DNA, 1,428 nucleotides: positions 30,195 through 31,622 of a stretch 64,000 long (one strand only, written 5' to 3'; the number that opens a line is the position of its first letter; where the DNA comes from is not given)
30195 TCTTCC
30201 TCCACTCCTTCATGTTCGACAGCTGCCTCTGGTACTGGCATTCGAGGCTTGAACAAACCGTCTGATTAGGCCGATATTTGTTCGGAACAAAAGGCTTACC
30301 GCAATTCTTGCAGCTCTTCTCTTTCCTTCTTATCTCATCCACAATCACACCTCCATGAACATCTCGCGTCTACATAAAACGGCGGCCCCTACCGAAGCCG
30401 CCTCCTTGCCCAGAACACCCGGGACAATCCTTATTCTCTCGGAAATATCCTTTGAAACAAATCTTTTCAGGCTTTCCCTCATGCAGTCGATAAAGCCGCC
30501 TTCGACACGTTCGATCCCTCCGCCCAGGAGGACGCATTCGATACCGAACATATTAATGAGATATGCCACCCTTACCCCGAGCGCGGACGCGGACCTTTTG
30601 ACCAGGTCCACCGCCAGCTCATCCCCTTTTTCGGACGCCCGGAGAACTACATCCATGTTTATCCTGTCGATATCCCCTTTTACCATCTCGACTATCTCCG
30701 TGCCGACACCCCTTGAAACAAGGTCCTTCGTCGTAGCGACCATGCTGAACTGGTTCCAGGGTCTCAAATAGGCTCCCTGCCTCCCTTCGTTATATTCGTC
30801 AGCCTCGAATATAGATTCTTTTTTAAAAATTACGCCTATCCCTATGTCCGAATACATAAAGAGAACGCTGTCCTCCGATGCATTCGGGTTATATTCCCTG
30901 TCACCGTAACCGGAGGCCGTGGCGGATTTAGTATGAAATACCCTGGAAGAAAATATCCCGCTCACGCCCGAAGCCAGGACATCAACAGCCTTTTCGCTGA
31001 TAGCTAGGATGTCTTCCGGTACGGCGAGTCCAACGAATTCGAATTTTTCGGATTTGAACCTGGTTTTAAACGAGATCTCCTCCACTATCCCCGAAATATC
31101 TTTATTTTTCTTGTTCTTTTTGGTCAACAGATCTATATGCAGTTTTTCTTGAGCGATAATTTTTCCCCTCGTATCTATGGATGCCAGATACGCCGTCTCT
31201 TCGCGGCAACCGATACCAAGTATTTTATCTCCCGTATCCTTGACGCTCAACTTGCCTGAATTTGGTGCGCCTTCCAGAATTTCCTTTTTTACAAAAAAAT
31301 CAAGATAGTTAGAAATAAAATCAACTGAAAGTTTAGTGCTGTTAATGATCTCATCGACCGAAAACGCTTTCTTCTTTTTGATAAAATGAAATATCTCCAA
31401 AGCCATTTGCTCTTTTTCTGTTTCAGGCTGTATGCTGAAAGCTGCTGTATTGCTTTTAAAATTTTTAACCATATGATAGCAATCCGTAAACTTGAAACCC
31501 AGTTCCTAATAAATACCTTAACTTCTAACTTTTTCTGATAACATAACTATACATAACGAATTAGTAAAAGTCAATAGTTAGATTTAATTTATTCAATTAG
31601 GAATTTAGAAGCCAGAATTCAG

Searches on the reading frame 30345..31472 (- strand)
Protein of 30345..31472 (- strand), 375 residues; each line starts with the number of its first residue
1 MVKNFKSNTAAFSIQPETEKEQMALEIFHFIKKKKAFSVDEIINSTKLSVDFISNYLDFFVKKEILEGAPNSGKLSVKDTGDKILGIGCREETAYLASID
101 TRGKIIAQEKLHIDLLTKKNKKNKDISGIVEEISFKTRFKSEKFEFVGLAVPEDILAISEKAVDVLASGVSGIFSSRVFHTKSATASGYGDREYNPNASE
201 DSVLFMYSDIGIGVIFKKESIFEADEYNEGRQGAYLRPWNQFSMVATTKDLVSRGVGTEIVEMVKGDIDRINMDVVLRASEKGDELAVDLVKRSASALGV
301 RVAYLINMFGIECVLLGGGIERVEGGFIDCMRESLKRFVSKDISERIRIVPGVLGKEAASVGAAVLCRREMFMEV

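Call 5: search_protein_families(library=pfam, proteins=[window:30345-31472:-], max_evalue=0.1)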
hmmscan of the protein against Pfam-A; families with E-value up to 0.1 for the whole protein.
window:30345-31472:- (375 aa): 2 families
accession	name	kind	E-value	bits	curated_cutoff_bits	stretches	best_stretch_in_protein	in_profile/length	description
PF00480.26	ROK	-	1.6e-12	48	22.9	1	259-369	183-293/294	ROK family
PF14947.12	HTH_45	-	0.034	14.6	25.5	1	23-85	7-66/77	Winged helix-turn-helix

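Call 6: search_protein_families(library=ncbifam, proteins=[window:30345-31472:-], max_evalue=0.1)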
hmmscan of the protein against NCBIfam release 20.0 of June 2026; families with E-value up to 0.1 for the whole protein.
window:30345-31472:- (375 aa): 9 families
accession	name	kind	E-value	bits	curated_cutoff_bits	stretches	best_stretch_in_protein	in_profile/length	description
NF047937.1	TransRegNagC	equivalog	4.2e-09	36.1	650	1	246-371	269-387/399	DNA-binding transcriptional regulator NagC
TIGR00744.1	ROK_glcA_fam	subfamily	6e-09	35.6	260.35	1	260-371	203-312/318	ROK family glucokinase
NF042998.1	bglucokin_BglK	equivalog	6.1e-07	29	550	1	213-363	134-281/291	beta-glucoside kinase BglK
NF049930.1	TransRegMlc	equivalog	7.7e-07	28.7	530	1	269-366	292-389/405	sugar metabolism global transcriptional regulator Mlc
NF003461.0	PRK05082.1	subfamily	1.4e-06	27.9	283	1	257-370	180-289/291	N-acetylmannosamine kinase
NF047821.1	NactlManKinNanK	equivalog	6.3e-05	22.7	450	1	257-367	180-286/288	N-acetylmannosamine kinase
NF007108.0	PRK09557.1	equivalog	0.0015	17.9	443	1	275-366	210-299/303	fructokinase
NF007251.0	PRK09698.1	equivalog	0.0028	16.9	253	1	296-371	224-300/304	allose kinase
NF009971.0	PRK13435.1-2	subfamily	0.011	15.6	151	1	278-355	41-117/141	response regulator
